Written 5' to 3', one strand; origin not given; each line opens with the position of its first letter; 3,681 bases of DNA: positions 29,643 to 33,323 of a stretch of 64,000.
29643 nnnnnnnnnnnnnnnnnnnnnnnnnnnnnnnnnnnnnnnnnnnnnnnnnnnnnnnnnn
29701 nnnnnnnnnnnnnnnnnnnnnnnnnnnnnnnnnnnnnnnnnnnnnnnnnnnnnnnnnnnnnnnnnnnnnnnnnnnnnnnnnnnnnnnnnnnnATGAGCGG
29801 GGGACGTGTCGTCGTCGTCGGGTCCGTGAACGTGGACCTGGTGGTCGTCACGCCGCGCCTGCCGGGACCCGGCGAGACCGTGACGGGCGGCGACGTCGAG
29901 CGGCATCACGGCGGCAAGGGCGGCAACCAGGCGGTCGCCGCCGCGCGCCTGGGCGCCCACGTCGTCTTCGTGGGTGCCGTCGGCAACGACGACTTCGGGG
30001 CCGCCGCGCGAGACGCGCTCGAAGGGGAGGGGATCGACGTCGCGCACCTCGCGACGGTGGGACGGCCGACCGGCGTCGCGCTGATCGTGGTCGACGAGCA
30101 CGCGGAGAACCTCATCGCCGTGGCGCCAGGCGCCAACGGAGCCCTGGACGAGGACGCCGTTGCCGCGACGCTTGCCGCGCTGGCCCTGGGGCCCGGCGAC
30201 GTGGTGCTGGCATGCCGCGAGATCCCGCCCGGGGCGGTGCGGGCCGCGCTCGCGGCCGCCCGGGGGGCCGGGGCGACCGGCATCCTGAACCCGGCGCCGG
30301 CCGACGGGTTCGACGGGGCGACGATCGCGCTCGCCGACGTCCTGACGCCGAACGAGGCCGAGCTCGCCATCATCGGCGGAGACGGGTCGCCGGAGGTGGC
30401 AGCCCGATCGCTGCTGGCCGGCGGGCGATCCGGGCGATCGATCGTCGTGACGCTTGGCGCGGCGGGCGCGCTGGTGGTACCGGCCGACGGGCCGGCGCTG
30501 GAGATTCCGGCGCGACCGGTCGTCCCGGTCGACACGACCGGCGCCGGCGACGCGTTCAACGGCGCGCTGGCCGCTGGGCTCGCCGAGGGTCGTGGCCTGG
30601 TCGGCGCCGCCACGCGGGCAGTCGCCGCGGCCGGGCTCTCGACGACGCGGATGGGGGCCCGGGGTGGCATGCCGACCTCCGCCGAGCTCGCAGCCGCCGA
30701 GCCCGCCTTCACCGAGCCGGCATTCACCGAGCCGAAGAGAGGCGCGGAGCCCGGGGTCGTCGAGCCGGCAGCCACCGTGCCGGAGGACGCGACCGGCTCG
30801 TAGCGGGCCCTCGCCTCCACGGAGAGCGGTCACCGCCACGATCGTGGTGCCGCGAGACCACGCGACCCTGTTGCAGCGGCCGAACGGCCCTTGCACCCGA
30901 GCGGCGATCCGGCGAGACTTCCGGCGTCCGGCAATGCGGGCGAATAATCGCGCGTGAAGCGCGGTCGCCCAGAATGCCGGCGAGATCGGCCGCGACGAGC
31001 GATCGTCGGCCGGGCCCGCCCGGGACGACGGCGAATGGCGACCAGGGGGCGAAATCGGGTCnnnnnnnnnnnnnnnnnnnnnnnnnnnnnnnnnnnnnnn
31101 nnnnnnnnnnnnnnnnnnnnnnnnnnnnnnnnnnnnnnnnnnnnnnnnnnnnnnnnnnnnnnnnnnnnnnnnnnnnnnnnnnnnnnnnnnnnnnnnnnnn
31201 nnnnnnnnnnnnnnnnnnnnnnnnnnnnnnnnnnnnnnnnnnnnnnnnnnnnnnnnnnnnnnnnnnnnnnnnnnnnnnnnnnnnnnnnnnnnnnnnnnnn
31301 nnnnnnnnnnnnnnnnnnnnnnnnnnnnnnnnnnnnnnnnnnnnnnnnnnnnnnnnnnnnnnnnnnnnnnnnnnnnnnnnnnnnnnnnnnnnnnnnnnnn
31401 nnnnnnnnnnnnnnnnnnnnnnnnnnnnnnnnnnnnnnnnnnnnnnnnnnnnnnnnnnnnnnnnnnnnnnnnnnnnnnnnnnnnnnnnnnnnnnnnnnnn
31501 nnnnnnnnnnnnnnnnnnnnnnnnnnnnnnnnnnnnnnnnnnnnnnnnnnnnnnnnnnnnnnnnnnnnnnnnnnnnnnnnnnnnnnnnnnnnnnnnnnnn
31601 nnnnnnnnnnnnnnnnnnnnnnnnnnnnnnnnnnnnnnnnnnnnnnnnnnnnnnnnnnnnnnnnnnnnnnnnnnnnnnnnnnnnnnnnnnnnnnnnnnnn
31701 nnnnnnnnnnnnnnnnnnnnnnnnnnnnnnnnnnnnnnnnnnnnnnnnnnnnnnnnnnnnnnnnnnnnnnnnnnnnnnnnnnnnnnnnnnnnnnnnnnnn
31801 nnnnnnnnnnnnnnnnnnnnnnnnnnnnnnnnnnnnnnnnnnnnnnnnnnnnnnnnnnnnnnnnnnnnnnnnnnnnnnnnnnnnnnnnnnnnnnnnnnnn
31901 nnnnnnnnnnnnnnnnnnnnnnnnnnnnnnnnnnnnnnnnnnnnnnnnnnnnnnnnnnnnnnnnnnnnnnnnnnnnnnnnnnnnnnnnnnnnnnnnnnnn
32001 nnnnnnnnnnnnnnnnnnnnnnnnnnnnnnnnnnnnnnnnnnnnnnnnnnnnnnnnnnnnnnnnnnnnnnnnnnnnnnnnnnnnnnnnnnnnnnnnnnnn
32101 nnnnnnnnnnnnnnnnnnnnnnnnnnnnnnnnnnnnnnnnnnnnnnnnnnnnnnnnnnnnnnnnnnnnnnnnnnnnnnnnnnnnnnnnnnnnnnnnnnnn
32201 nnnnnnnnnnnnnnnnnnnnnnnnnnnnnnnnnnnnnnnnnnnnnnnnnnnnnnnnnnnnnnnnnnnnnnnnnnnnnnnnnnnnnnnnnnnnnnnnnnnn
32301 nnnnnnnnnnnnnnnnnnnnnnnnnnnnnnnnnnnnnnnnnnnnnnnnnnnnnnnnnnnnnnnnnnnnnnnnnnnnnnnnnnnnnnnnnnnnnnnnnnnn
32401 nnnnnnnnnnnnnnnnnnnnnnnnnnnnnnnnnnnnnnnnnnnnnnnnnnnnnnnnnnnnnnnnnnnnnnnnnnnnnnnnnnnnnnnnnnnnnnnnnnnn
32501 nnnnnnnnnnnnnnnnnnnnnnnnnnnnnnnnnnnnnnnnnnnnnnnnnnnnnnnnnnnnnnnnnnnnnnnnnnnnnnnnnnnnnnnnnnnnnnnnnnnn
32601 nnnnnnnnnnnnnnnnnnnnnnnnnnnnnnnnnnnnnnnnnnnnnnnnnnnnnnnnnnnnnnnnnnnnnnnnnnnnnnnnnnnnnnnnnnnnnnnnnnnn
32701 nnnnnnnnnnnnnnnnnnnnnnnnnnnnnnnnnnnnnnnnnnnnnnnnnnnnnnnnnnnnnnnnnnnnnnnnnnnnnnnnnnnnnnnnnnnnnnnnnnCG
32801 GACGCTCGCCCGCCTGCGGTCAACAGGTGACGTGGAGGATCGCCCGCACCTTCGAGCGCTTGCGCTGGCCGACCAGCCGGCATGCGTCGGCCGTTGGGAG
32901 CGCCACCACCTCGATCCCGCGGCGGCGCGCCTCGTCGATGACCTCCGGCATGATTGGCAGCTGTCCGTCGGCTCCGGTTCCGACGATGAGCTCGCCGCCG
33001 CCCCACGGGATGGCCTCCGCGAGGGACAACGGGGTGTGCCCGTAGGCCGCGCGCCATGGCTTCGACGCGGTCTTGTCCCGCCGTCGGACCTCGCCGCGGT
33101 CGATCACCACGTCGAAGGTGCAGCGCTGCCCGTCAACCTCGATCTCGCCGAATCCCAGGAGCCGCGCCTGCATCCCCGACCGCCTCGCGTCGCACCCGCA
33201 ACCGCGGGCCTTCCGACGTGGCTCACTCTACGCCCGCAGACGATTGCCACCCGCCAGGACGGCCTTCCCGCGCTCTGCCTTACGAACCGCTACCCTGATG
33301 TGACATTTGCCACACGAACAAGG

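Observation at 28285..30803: ADP-ribosylglycohydrolase fused to a CX5R dual-specificity phosphatase domain, translationally coupled to a ribokinase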

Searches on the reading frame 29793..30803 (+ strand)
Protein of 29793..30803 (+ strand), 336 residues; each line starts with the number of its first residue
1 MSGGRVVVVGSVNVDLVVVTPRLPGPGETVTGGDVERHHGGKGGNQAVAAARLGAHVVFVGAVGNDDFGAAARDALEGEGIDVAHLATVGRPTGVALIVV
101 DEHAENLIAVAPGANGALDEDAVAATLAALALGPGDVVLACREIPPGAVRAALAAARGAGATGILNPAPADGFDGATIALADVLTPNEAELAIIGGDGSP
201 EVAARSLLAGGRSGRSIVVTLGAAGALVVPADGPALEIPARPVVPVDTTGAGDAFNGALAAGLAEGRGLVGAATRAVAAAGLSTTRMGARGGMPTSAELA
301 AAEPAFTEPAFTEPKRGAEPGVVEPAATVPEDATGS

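Call 3: search_protein_families(library=pfam, proteins=[window:29793-30803:+], max_evalue=0.01)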
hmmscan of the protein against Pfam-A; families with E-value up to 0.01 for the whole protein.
window:29793-30803:+ (336 aa): 2 families
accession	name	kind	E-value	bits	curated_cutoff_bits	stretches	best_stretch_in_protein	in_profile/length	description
PF00294.29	PfkB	-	7.9e-59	199.9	25.8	1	5-295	3-301/302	pfkB family carbohydrate kinase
PF08543.17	Phos_pyr_kin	-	0.00032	20.6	27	1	174-277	113-225/246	Phosphomethylpyrimidine kinase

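Call 6: search_protein_families(library=ncbifam, proteins=[window:29793-30803:+], max_evalue=0.01)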
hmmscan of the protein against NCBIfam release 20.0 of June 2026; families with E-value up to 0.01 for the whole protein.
window:29793-30803:+ (336 aa): 25 families
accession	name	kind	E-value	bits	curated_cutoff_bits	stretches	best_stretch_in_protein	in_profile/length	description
TIGR02152.1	D_ribokin_bact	equivalog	2.4e-78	263.5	299.65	1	6-300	1-297/298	ribokinase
NF008353.0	PRK11142.1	equivalog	1.7e-64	218.3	341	1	4-300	3-300/307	ribokinase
TIGR04382.1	myo_inos_iolC_N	equivalog_domain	5.2e-26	91.6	300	2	178-300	186-306/309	5-dehydro-2-deoxygluconokinase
NF053626.1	RibKinHalex1628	equivalog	3.4e-23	82.6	330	1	5-297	3-285/293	ATP-dependent ribose-1-phosphate kinase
NF041134.1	R1P_kin_Thcocales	equivalog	3.1e-22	79.3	500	2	6-117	3-113/291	ADP-dependent ribose-1-phosphate kinase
NF006957.1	PRK09434.1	equivalog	6.6e-21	75.1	450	2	177-299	176-302/302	fructokinase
TIGR02198.1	rfaE_dom_I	equivalog_domain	3.9e-18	65.6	345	1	6-290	10-303/315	D-glycero-beta-D-manno-heptose-7-phosphate kinase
NF040938.1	KDG_KDGal_kin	equivalog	2.3e-17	63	400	2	25-98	17-89/305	bifunctional 2-dehydro-3-deoxygluconokinase/2-dehydro-3-deoxygalactonokinase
NF008454.0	PRK11316.1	equivalog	5.8e-17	61.5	521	1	29-290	40-301/475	bifunctional D-glycero-beta-D-manno-heptose-7-phosphate kinase/D-glycero-beta-D-manno-heptose 1-phosphate adenylyltransferase HldE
TIGR03168.1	1-PFK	subfamily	8.2e-17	61.1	216.4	1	14-290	10-288/305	hexose kinase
NF049991.1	TagKinase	equivalog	4.1e-15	55.4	420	2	177-300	191-312/321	tagatose kinase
TIGR03828.1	pfkB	equivalog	6.5e-15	54.9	292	1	14-290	10-288/305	1-phosphofructokinase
NF047869.1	myo_kin_aldol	exception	2.1e-12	46.2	600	2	7-123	10-125/586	bifunctional 5-dehydro-2-deoxygluconokinase/5-dehydro-2-deoxyphosphogluconate aldolase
NF007321.0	PRK09813.1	equivalog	3.2e-11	43.2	247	2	38-97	22-81/261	fructoselysine 6-kinase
NF041164.1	NucKinThplmales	equivalog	3.4e-10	39.6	450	1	9-94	7-91/295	nucleoside kinase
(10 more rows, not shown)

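Call 23: search_protein_families(library=padloc, proteins=[window:29793-30803:+], max_evalue=0.01)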
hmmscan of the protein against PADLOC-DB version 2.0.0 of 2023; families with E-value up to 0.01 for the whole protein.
window:29793-30803:+ (336 aa): 0 families

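Call 36: search_solved_structures(query=window:29793-30803:+, max_evalue=1e-20, show_alignments=2)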
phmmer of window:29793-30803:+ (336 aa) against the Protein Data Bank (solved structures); distinct sequences matched with E-value up to 1e-20: 18.
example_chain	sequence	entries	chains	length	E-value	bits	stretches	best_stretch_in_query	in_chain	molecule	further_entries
6znx_A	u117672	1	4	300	2.5e-55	191.6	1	6-300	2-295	Ribokinase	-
8cqx_A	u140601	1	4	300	1e-54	189.6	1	6-300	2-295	Ribokinase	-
4x8f_A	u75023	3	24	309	1.2e-48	169.6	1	5-301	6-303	Ribokinase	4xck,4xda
1gqt_A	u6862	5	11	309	8e-46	160.4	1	3-300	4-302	RIBOKINASE | PROTEIN (RIBOKINASE)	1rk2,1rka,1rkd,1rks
11bl_A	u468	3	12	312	8.6e-42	147.1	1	5-299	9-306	Ribokinase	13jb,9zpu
1vm7_A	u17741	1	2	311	2.3e-39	139.2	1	7-301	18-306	ribokinase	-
6wjz_A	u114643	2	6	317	9e-39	137.2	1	5-296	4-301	Ribokinase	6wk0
5byc_A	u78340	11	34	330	9.8e-39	137.1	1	5-296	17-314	Ribokinase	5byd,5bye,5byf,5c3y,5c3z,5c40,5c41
2fv7_A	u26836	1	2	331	1.1e-38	137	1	5-295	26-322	Ribokinase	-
3go6_A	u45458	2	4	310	1.2e-36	130.3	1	4-302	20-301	RIBOKINASE RBSK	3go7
5zwy_A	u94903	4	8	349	1.2e-35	126.9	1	6-301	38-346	Ribokinase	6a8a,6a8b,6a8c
3ry7_A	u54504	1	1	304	5.7e-34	121.4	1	4-298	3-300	Ribokinase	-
6ilr_A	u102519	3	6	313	1.1e-29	107.3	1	6-295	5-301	Ribokinase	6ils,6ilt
9m8t_A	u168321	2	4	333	5.8e-29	105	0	6-190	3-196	Ribokinase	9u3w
6whj_A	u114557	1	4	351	1.5e-27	100.3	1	3-302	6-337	Ribokinase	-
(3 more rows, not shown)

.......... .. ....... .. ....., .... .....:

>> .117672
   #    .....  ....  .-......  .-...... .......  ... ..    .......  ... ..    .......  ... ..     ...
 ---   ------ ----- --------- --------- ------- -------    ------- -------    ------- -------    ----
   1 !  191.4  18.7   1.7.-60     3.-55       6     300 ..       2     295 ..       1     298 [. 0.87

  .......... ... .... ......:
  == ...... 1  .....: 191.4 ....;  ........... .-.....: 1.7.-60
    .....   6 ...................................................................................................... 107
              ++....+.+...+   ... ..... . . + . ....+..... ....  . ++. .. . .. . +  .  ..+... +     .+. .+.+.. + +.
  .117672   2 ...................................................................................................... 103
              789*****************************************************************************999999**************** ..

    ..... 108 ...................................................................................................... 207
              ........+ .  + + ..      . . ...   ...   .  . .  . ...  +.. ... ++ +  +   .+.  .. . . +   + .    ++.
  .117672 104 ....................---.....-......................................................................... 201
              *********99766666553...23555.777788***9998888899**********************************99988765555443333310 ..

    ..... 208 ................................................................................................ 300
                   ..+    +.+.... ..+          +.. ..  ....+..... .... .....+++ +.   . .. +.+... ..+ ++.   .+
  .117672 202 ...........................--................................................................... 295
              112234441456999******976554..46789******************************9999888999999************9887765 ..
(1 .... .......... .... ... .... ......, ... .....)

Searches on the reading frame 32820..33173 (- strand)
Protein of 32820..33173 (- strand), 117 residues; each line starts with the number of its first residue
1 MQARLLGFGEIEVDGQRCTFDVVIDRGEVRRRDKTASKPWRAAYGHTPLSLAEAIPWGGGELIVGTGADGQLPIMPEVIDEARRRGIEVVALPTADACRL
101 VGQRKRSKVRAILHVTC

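Call 3: search_protein_families(library=pfam, proteins=[window:32820-33173:-], max_evalue=0.01)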
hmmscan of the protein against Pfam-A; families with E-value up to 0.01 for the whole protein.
window:32820-33173:- (117 aa): 1 family
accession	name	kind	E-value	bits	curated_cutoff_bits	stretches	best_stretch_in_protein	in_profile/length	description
PF04430.19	DUF498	-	3.1e-09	37.2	33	1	6-99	4-92/109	Protein of unknown function (DUF498/DUF598)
